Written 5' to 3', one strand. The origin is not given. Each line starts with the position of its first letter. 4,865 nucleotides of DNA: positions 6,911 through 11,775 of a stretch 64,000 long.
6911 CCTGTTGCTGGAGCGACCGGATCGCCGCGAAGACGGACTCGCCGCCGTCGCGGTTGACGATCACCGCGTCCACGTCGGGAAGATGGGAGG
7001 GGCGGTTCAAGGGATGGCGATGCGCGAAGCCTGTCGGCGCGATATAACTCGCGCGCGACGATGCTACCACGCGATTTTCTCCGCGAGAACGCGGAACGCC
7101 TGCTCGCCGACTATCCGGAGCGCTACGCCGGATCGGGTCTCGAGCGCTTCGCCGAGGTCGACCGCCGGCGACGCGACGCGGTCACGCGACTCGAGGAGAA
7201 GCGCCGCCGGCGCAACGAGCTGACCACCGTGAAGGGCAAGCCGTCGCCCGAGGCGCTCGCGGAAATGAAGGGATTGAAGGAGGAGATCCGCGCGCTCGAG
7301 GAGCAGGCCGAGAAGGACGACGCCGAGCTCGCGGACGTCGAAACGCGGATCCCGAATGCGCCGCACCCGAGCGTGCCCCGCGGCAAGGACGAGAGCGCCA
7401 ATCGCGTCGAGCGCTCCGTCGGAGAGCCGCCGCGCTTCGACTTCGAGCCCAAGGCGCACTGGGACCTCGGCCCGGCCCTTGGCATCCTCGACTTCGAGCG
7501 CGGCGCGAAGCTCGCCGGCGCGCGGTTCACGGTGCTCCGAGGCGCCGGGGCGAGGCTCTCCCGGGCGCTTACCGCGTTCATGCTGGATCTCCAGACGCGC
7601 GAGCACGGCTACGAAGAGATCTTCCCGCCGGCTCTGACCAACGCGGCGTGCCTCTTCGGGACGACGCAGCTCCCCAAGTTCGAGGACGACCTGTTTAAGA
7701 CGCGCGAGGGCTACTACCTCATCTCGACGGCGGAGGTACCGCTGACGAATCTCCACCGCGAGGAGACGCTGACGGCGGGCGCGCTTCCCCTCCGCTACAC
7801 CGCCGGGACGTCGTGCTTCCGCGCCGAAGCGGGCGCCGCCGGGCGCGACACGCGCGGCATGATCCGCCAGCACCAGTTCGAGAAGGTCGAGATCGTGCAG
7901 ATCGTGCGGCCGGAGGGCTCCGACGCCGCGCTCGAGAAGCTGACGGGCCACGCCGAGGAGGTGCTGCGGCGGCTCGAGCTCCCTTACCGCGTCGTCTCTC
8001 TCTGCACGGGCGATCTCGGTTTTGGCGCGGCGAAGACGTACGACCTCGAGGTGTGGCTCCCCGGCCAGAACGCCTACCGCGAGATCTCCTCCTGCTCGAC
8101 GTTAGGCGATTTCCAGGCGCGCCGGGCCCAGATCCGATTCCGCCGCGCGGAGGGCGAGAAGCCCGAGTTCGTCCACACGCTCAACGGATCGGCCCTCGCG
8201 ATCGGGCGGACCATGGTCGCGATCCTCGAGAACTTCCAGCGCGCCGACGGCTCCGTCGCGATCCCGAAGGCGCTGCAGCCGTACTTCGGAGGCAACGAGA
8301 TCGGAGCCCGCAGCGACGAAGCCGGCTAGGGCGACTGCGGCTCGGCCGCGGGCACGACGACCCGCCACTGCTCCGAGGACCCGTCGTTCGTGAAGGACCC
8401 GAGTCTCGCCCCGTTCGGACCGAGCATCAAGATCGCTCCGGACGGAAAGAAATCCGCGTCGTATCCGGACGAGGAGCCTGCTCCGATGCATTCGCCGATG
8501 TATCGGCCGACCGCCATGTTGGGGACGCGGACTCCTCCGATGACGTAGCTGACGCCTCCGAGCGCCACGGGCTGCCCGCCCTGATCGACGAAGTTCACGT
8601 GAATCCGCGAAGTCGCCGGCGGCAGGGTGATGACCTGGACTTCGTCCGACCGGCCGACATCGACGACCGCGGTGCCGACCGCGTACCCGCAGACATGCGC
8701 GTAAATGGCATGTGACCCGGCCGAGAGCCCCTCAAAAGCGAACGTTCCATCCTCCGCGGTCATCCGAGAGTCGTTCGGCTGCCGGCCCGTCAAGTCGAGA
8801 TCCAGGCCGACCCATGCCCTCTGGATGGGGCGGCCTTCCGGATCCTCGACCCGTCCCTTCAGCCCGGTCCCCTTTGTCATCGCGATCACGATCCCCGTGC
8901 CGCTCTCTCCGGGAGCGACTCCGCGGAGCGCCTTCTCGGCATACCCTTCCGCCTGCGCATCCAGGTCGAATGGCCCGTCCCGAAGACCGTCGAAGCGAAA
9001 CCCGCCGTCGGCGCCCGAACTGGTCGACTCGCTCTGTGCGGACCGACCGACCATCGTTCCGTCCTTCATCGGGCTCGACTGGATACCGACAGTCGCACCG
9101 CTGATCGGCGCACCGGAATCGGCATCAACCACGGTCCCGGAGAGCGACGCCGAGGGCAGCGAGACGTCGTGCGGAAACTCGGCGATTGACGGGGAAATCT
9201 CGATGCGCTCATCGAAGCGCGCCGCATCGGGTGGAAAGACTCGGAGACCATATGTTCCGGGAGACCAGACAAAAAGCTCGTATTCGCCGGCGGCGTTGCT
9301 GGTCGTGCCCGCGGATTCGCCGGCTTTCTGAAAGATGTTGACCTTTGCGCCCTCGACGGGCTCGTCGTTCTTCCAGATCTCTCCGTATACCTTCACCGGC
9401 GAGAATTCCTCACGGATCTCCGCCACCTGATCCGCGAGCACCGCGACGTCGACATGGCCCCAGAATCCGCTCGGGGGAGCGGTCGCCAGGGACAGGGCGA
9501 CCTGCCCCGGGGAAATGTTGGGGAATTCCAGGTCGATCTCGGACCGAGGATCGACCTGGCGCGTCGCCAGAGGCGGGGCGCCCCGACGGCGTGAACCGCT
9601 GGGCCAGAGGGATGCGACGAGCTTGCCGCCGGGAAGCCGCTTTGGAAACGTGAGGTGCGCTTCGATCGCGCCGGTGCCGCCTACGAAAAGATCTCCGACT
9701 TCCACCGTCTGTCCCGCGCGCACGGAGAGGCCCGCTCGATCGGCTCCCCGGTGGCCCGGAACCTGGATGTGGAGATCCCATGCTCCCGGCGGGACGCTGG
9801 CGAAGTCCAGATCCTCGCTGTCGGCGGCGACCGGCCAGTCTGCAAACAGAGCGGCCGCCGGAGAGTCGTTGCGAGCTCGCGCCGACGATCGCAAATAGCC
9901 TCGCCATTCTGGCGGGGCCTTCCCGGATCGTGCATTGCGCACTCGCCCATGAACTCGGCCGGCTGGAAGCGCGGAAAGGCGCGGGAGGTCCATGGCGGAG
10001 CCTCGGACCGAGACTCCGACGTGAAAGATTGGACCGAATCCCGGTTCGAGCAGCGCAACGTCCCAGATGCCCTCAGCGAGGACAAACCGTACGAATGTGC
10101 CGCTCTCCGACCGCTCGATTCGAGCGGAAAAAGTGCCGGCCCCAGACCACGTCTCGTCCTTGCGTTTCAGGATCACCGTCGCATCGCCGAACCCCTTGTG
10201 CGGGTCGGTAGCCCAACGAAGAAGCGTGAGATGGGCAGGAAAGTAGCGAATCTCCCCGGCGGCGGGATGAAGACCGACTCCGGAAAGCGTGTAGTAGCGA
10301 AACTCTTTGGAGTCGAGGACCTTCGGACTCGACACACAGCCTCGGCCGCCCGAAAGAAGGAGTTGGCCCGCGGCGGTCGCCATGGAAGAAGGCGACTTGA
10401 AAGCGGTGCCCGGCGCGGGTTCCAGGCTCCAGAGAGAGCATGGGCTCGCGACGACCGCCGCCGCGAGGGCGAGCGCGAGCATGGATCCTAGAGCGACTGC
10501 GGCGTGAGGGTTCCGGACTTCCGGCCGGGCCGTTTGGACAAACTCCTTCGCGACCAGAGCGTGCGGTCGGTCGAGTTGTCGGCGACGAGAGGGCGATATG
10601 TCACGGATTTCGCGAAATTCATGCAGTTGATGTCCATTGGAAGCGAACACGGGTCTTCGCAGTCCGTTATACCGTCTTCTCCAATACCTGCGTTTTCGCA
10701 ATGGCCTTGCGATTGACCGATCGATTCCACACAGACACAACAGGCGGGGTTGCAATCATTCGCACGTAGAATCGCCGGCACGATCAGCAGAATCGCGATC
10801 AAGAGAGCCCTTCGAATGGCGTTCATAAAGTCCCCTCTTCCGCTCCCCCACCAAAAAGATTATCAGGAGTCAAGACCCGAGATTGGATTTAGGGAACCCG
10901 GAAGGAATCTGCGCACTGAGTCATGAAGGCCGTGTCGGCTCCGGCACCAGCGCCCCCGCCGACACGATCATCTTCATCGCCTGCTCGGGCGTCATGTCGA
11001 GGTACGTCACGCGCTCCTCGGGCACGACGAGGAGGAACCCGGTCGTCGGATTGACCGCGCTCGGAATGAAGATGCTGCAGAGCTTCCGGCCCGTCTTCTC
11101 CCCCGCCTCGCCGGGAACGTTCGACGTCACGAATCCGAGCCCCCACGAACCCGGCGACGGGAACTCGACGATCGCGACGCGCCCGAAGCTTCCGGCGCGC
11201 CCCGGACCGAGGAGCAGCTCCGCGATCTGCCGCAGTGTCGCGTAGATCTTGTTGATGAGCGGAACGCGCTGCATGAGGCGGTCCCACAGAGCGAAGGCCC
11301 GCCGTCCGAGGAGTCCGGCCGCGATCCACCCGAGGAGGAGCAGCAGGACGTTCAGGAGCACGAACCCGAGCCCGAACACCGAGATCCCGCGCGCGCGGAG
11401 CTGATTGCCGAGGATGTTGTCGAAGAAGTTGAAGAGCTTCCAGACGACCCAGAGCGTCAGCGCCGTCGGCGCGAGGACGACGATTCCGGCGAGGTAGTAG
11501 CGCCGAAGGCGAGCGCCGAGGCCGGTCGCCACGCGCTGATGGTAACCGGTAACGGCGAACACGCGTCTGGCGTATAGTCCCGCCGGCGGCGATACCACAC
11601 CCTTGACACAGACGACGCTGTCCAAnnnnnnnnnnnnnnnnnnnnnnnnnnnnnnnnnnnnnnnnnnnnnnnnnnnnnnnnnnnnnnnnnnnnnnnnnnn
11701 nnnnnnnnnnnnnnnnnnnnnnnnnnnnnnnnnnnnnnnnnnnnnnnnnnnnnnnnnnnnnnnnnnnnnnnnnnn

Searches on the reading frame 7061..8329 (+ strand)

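Call 8: search_protein_families(library=pfam, proteins=[window:7061-8329:+], max_evalue=0.001)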
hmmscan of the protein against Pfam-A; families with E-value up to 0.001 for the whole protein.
window:7061-8329:+ (422 aa): 2 families
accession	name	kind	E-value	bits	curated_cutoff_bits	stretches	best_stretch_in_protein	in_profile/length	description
PF00587.30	tRNA-synt_2b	-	4.3e-39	134.9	29.3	1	215-392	8-179/179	tRNA synthetase class II core domain (G, H, P, S and T)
PF02403.27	Seryl_tRNA_N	-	6.8e-11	42.8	28.2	1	1-101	1-108/108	Seryl-tRNA synthetase N-terminal domain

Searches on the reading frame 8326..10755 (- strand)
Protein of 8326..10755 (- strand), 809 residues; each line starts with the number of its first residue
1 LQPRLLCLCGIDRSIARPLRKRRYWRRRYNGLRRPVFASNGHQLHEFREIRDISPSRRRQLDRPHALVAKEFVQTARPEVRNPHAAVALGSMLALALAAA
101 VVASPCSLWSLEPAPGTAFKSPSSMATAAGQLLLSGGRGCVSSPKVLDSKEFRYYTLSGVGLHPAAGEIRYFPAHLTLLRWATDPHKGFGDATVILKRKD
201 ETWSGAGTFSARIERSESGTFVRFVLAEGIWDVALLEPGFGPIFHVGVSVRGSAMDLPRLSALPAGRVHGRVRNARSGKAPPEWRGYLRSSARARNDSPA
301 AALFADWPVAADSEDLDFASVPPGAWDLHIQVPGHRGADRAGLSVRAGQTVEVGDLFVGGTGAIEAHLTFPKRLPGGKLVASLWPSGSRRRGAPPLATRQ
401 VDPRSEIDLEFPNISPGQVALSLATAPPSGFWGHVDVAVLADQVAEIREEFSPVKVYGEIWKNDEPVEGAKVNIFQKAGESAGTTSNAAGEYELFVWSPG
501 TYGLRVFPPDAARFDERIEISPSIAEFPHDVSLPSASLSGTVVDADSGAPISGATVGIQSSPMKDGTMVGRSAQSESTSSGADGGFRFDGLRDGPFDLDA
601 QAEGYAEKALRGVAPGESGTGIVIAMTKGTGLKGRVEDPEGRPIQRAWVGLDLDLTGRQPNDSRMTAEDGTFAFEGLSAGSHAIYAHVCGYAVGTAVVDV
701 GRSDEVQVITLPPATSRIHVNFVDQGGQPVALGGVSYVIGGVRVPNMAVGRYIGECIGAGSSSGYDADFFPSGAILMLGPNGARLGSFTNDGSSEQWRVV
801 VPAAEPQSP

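Call 8: search_protein_families(library=pfam, proteins=[window:8326-10755:-], max_evalue=0.001)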
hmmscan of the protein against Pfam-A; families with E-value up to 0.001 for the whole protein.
window:8326-10755:- (809 aa): 6 families
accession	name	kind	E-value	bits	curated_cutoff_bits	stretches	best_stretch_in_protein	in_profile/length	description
PF13620.12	CarboxypepD_reg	-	5.1e-35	120.1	32.3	3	537-617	1-73/82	Carboxypeptidase regulatory-like domain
PF13715.12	CarbopepD_reg_2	-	4.7e-15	55.8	32.2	1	538-609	1-59/88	CarboxypepD_reg-like domain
PF07210.18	DUF1416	-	2.6e-08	34.1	23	0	455-515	21-80/97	Protein of unknown function (DUF1416)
PF17210.9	SdrD_B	-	2.3e-07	31.4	29.7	0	463-510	20-68/112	SdrD B-like domain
PF17802.7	SpaA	-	1.6e-06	28.6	23.1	0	539-598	4-56/91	Prealbumin-like fold domain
PF09430.16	EMC7_beta-sandw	-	0.00017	22.2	26.6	0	663-708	22-67/122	ER membrane protein complex subunit 7, beta-sandwich domain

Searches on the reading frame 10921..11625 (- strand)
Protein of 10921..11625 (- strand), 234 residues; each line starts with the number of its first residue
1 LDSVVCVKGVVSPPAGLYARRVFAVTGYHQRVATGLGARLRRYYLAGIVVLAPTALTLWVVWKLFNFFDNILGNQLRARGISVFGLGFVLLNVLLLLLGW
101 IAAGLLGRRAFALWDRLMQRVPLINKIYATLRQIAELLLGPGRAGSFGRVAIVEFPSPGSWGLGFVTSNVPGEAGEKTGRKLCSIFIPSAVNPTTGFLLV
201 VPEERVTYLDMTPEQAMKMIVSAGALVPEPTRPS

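Call 8: search_protein_families(library=pfam, proteins=[window:10921-11625:-], max_evalue=0.001)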
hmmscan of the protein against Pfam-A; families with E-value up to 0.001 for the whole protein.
window:10921-11625:- (234 aa): 1 family
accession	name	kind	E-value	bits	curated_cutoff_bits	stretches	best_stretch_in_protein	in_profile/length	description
PF04367.18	DUF502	-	3.6e-27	94.8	23.8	1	90-195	2-107/107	Protein of unknown function (DUF502)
